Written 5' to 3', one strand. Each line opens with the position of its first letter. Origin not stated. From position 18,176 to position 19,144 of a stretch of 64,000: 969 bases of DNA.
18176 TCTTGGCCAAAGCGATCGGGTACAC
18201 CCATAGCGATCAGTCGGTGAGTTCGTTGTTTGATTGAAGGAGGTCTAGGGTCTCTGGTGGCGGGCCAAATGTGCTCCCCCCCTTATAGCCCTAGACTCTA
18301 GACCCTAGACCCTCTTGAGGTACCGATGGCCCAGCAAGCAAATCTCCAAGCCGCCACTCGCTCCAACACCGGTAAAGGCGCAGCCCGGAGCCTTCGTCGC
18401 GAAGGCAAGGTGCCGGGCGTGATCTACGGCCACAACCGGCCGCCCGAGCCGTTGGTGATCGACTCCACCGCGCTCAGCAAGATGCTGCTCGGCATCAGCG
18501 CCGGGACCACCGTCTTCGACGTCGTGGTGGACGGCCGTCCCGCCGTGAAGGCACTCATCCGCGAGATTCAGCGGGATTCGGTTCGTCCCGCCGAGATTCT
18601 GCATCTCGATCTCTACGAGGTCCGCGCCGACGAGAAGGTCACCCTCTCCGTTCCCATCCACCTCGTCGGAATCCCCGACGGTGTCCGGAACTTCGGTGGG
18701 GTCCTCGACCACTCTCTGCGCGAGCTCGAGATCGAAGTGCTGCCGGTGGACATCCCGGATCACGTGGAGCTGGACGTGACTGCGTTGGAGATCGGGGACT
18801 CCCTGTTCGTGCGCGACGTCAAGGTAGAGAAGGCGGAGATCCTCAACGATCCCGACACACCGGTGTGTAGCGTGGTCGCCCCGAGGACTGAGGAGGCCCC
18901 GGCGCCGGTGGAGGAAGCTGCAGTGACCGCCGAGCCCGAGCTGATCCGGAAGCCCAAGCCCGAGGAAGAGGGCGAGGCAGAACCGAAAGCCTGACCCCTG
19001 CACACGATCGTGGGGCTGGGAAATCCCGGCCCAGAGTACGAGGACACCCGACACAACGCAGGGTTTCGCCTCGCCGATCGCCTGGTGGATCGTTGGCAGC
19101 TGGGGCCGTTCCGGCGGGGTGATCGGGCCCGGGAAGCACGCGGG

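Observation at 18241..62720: Recurrent intergenic 'mirror arrays': tandem 7-8-nt units facing their own reverse complement, with a different unit at each locus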

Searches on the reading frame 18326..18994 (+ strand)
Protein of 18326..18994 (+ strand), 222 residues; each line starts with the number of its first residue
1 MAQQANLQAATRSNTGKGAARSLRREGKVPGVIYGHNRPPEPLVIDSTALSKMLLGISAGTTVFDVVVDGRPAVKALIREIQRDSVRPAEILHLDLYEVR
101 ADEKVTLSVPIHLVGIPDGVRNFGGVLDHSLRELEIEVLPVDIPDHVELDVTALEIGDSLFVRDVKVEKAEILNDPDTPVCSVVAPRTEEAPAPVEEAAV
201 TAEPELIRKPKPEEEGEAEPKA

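Call 55: search_protein_families(library=pfam, proteins=[window:18326-18994:+], max_evalue=0.00001)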
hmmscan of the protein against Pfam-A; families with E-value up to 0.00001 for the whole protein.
window:18326-18994:+ (222 aa): 2 families
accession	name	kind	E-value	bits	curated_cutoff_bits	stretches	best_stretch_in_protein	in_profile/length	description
PF14693.11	Ribosomal_TL5_C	-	1.1e-26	93.4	27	1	104-187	1-84/84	Ribosomal protein TL5, C-terminal domain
PF01386.24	Ribosomal_L25p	-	2.9e-21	76.1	23.6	1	7-96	1-82/82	Ribosomal L25p family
